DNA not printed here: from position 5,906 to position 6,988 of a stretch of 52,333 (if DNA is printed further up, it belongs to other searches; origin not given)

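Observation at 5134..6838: Low-GC two-gene island: a 309-aa helical protein translationally coupled to a split PIN-like nuclease (best candidate for an undescribed toxin/defence module)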

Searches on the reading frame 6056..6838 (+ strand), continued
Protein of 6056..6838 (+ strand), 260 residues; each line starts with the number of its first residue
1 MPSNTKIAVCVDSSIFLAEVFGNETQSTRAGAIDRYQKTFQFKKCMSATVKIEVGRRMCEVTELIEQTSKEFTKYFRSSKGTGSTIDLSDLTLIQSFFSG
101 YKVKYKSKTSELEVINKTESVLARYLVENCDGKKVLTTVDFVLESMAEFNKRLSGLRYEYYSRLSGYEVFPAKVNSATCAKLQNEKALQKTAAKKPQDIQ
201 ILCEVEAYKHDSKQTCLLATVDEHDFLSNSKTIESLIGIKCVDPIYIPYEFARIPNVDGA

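Call 31: find_encoding_contigs(protein=P0110, flank=6000, max_places=3)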
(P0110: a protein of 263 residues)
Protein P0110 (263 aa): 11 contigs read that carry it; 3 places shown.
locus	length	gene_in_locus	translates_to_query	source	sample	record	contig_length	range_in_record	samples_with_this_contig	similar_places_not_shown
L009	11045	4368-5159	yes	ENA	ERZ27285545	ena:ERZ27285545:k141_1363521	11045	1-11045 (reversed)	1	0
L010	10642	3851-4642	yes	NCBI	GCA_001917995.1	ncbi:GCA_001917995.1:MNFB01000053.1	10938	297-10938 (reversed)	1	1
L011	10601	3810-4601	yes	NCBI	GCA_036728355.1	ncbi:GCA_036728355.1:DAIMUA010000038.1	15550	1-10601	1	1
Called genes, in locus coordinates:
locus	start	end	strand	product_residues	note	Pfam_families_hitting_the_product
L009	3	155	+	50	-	?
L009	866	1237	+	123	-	-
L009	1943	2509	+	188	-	-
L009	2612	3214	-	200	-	PF18728:HEPN_AbiV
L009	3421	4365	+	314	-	-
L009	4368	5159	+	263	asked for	-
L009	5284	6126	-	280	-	PF07505:DUF5131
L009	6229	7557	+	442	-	-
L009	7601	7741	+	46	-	-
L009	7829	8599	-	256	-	-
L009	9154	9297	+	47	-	-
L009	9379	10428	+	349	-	-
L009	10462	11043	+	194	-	?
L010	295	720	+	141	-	-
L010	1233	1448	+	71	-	-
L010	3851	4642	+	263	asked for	-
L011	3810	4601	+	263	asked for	-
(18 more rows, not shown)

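Call 43: find_related_loci(query=A1, collection=genome_contigs, flank=10000)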
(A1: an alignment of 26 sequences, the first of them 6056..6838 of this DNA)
Query A1 (260 aa) in genome_contigs; peptide patterns used: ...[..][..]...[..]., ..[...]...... (x = any residue, [..] = any of these).
13 stretches matched a pattern; 9 encode a relative of the query (tblastn E <= 1e-3); 9 distinct loci.
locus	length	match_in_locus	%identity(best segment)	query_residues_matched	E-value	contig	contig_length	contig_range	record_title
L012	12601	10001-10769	71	1-255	2e-99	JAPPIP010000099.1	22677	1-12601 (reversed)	MAG: Thaumarchaeota archaeon isolate RHO2_bin_25 NODE_3067_length_22677_cov_27.817302, whole genome shotgun sequence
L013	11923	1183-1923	53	6-252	3e-84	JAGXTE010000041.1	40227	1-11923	MAG: Nitrosarchaeum sp. isolate CROMO_BS_83_3_0 c_000000708500, whole genome shotgun sequence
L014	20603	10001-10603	56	7-208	2e-68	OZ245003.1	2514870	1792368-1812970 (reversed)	MAG: Nitrosopumilus sp. isolate 06edd2f6-c94f-48aa-9bd1-1087b5d73af3 genome assembly, chromosome: 1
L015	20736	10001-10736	47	7-252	1e-64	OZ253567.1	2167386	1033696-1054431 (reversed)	MAG: Nitrosopumilus sp. isolate 179468c0-c418-48a1-a672-9cf197d9f21d genome assembly, chromosome: 1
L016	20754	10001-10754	50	1-252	6e-59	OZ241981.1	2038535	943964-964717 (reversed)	MAG: Nitrosopumilus sp. isolate eb6070b7-b3a7-45a2-b86f-918436be457c genome assembly, chromosome: 1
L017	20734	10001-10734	50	7-251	1e-61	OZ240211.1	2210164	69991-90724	MAG: Nitrosopumilus sp. isolate ae087ee2-2fd4-45bd-8376-741fbc5eda6a genome assembly, chromosome: 1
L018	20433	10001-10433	56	1-144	2e-42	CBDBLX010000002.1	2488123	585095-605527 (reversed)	MAG: Nitrosopumilus sp. isolate d80432ba-c2df-4ac8-b91e-8c13a379b252 genome assembly, contig: contig_2, whole genome sho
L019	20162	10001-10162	56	5-58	8e-14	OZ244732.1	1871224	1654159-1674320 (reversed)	MAG: Nitrosopumilus sp. isolate 1ba6f6db-ac8b-4e9a-a1a8-fa3d0cad2b01 genome assembly, chromosome: 1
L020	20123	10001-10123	68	1-41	1e-13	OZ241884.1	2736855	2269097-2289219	MAG: Nitrosopumilaceae archaeon isolate e2658da1-0110-4a08-99de-2fe0131696b3 genome assembly, chromosome: 1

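Call 46: find_encoding_contigs(protein=P0001, flank=10000, max_places=3)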
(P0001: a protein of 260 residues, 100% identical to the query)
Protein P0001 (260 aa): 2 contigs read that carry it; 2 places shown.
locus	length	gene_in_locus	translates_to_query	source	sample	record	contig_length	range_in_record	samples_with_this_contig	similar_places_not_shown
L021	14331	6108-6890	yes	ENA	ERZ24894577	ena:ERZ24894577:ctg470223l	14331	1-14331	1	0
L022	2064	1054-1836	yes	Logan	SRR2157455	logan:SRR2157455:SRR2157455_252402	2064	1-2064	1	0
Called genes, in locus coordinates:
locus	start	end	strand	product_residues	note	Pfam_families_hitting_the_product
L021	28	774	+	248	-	PF01909:NTP_transf_2 (weak)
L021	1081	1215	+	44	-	-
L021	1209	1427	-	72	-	-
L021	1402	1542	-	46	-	-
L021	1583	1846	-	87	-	-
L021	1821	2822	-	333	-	PF02568:ThiI, PF03054:tRNA_Me_trans, PF18297:NFACT-R_2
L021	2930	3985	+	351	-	PF01321:Creatinase_N, PF00557:Peptidase_M24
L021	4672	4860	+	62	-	-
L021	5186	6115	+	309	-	-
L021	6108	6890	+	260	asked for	-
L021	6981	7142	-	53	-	-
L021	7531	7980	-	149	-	-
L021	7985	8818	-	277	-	PF13489:Methyltransf_23, PF24675:NpmA (weak), PF01209:Ubie_methyltran, PF08241:Methyltransf_11, PF08242:Methyltransf_12, PF13649:Methyltransf_25, PF13847:Methyltransf_31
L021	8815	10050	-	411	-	PF02441:Flavoprotein, PF04127:DFP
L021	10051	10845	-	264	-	PF02548:Pantoate_transf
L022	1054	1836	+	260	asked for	-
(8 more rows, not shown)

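Call 49: find_encoding_contigs(protein=P0119, flank=8000, max_places=3)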
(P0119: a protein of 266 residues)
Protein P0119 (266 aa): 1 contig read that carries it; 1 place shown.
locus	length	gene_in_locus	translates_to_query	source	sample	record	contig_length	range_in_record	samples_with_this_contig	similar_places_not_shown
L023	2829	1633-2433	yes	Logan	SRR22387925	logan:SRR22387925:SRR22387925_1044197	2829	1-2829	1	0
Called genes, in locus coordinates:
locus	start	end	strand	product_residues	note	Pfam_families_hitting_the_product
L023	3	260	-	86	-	?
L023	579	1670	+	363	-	-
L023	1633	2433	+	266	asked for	-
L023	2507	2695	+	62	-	-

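Call 50: find_encoding_contigs(protein=P0125, flank=8000, max_places=3)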
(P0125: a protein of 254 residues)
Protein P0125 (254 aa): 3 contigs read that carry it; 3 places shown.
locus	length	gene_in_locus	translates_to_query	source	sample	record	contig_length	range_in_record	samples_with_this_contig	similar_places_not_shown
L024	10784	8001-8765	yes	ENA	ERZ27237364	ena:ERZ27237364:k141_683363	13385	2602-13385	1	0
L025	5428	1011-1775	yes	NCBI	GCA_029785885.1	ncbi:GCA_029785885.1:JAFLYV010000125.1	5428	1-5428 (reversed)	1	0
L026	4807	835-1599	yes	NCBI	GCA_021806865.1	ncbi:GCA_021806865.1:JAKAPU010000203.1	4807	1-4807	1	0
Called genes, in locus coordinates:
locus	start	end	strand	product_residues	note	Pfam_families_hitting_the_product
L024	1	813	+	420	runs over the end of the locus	PF00368:HMG-CoA_red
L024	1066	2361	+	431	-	-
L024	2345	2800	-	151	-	-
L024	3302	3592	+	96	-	-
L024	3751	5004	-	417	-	-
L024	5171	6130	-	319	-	PF00152:tRNA-synt_2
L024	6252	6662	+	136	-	PF01982:CTP-dep_RFKase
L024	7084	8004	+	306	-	-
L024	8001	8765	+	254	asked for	-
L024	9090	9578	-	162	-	-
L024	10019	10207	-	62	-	-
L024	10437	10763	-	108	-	-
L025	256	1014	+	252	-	-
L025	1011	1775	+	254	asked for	-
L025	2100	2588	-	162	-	-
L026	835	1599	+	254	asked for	-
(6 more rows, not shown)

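Call 53: list_cluster_members(proteins=[P0110, P0125, P0107, P0108, P0109, P0111, P0121, P0139, P0149, P0136])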
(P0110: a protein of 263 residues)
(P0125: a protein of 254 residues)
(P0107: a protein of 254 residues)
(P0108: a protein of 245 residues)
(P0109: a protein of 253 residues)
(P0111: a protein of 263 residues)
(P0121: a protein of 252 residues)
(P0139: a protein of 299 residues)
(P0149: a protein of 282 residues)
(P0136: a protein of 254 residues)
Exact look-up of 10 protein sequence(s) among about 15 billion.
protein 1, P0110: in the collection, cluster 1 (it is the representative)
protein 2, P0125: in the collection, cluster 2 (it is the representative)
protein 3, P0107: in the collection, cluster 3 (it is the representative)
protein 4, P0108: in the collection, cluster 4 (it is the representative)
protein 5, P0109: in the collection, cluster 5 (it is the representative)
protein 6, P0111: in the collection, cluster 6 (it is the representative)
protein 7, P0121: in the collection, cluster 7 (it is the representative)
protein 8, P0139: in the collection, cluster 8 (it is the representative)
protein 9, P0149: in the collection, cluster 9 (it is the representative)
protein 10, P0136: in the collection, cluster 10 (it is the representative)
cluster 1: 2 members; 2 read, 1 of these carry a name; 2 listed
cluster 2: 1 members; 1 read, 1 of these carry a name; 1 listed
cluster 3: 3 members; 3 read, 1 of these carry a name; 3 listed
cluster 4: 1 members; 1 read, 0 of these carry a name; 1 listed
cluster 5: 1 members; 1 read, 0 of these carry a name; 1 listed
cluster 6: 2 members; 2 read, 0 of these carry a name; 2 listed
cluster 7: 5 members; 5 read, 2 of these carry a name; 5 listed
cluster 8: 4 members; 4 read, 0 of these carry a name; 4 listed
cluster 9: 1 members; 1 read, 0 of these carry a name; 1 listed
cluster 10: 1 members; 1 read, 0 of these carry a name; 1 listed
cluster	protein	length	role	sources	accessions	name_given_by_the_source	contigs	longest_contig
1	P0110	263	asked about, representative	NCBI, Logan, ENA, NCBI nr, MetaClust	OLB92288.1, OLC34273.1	MAG: hypothetical protein AUH25_00895 [Thaumarchaeota archaeon 13_1_40CM_38_12] | \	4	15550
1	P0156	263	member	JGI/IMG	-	-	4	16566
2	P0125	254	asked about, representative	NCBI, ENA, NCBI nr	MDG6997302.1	MAG: hypothetical protein JRN52_15405 [Nitrososphaerota archaeon] | hypothetical protein [Nitrososphaerota archaeon]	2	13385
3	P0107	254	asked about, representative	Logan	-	-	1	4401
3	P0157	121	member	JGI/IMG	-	hypothetical protein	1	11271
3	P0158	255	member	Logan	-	-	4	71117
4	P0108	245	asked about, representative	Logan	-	-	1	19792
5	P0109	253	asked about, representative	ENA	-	-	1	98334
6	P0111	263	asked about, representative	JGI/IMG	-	-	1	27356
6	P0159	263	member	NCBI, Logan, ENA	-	-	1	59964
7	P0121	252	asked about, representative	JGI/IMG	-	hypothetical protein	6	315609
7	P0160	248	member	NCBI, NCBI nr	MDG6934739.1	MAG: hypothetical protein JRN68_08570, partial [Nitrososphaerota archaeon] | hypothetical protein [Nitrososphaerota archaeon]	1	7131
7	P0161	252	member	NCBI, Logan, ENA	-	-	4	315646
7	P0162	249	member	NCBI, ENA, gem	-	-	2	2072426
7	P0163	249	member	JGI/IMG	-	-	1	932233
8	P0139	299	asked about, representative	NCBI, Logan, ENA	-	-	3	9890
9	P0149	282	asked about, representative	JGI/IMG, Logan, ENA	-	-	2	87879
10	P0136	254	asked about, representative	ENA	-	-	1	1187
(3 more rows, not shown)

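Call 54: find_encoding_contigs(protein=P0121, flank=10000, max_places=2)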
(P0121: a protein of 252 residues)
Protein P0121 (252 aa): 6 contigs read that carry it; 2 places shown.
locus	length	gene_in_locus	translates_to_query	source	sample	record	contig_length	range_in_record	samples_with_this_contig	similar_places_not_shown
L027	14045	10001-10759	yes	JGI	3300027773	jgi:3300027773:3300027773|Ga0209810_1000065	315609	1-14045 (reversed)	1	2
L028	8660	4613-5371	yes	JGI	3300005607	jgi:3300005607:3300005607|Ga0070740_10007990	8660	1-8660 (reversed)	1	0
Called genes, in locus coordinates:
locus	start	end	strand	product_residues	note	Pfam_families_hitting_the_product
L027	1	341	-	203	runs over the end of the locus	-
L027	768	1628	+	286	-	PF00800:PDT, PF01842:ACT (faint)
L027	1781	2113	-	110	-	-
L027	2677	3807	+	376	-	PF01637:ATPase_2, PF13173:AAA_14 (faint)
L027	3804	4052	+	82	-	-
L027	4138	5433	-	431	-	PF00206:Lyase_1, PF08328:ASL_C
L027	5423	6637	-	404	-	PF00709:Adenylsucc_synt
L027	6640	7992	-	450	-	PF00478:IMPDH, PF00571:CBS, PF01070:FMN_dh, PF03060:NMO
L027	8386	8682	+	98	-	-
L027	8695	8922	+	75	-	-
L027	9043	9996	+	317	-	-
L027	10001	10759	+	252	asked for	-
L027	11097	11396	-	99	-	-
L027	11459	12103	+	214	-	-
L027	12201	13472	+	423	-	PF13229:Beta_helix, PF05048:NosD (weak)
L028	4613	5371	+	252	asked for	-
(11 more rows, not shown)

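Call 55: find_encoding_contigs(protein=P0149, flank=10000, max_places=2)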
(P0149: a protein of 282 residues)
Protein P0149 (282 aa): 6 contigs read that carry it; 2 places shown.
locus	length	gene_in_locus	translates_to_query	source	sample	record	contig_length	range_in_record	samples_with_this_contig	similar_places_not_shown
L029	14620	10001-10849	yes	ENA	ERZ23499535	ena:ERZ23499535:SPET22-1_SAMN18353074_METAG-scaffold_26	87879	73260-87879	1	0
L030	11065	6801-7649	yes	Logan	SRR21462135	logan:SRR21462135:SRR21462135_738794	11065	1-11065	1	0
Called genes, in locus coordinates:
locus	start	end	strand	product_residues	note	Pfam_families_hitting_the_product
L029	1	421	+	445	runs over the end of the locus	PF00753:Lactamase_B (weak), PF12706:Lactamase_B_2 (weak), PF16661:Lactamase_B_6, PF10996:Beta-Casp, PF07521:RMMBL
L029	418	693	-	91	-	-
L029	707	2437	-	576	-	PF00587:tRNA-synt_2b, PF03129:HGTP_anticodon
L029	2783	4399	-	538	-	PF02310:B12-binding, PF04055:Radical_SAM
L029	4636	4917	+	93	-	PF01253:SUI1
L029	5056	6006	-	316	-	PF08271:Zn_Ribbon_TF, PF00382:TFIIB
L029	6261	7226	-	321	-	PF00106:adh_short (weak), PF01073:3Beta_HSD, PF01370:Epimerase, PF02719:Polysacc_synt_2, PF04321:RmlD_sub_bind, PF07993:NAD_binding_4, PF16363:GDP_Man_Dehyd, PF13460:NAD_binding_10, +1 more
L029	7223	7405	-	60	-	-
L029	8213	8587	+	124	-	PF03259:Robl_LC7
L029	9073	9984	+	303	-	-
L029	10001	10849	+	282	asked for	-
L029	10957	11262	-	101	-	-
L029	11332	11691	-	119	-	-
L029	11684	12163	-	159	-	-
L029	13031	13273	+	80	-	-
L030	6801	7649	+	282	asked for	-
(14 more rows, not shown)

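Call 59: search_protein_families(library=pfam, alignment_id=A4, max_evalue=0.00001)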
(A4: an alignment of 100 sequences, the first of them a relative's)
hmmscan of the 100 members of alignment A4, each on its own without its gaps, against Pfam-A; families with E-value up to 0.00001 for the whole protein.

A. member 1, L012:586-1746:- (386 aa): 1 family
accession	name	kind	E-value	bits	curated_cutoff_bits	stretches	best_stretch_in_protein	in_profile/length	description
PF07995.17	GSDH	-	5.4e-77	259.7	25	1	60-371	1-329/332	Glucose / Sorbosone dehydrogenase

B. families by the number of members that match (of 100 scanned): 118 families (the first 25 are shown)
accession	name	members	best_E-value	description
PF08241.18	Methyltransf_11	2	1.8e-18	Methyltransferase domain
PF00118.29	Cpn60_TCP1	1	5.2e-185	TCP-1/cpn60 chaperonin family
PF12942.12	Archaeal_AmoA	1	2.4e-116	Archaeal ammonia monooxygenase subunit A (AmoA)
PF22352.2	K319L-like_PKD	1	2.8e-85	K319L-like, PKD domain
PF07995.17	GSDH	1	5.4e-77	Glucose / Sorbosone dehydrogenase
PF01259.24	SAICAR_synt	1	1.6e-68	SAICAR synthetase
PF01866.22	Diphthamide_syn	1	3.5e-67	Putative diphthamide synthesis protein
PF01625.27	PMSR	1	4.5e-65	Peptide methionine sulfoxide reductase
PF02086.21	MethyltransfD12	1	3.2e-64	D12 class N6 adenine-specific DNA methyltransferase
PF13561.12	adh_short_C2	1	3.2e-64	Enoyl-(Acyl carrier protein) reductase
PF00480.26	ROK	1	4.1e-61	ROK family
PF00106.31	adh_short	1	1.8e-56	short chain dehydrogenase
PF01933.23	CofD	1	2e-56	2-phospho-L-lactate transferase CofD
PF02769.27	AIRS_C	1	2.8e-53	AIR synthase related protein, C-terminal domain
PF00800.23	PDT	1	5.7e-51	Prephenate dehydratase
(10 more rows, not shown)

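Call 60: search_protein_families(library=padloc, alignment_id=A4, max_evalue=0.00001)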
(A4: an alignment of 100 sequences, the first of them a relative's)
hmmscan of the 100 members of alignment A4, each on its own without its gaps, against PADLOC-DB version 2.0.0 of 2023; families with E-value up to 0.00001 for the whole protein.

A. member 1, L012:586-1746:- (386 aa): 0 families

B. families by the number of members that match (of 100 scanned): 168 families (the first 25 are shown)
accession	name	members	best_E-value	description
PDLC01770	Cas3g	1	9.3e-254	-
PDLC01026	Cas8g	1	2.6e-169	"CRISPR-associated protein Csx17, subtype Dpsyc"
PDLC01377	Cas8g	1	1.3e-158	CAS-I-U; effector_LS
PDLC01769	Cas3g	1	9.9e-109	-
PDLC03735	oMTase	1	2.7e-96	orphan methyltransferase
PDLC03294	MTase_II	1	9e-94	Type II methyltransferase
PDLC00939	Cas3g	1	1.6e-76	"CRISPR-associated helicase Cas3, subtype Dpsyc"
PDLC01309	Cas3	1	1.5e-70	CAS-I-U; effector_G3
PDLC03266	MTase_II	1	9.9e-65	Type II methyltransferase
PDLC03261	MTase_II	1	3.2e-64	Type II methyltransferase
PDLC03729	oMTase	1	5.8e-58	orphan methyltransferase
PDLC01710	Cas3a1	1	2.1e-55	Cas3_1_CAS-I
PDLC01762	Cas3b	1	4.1e-52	-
PDLC01761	Cas3b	1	9e-52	-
PDLC01759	Cas3b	1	2.5e-48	-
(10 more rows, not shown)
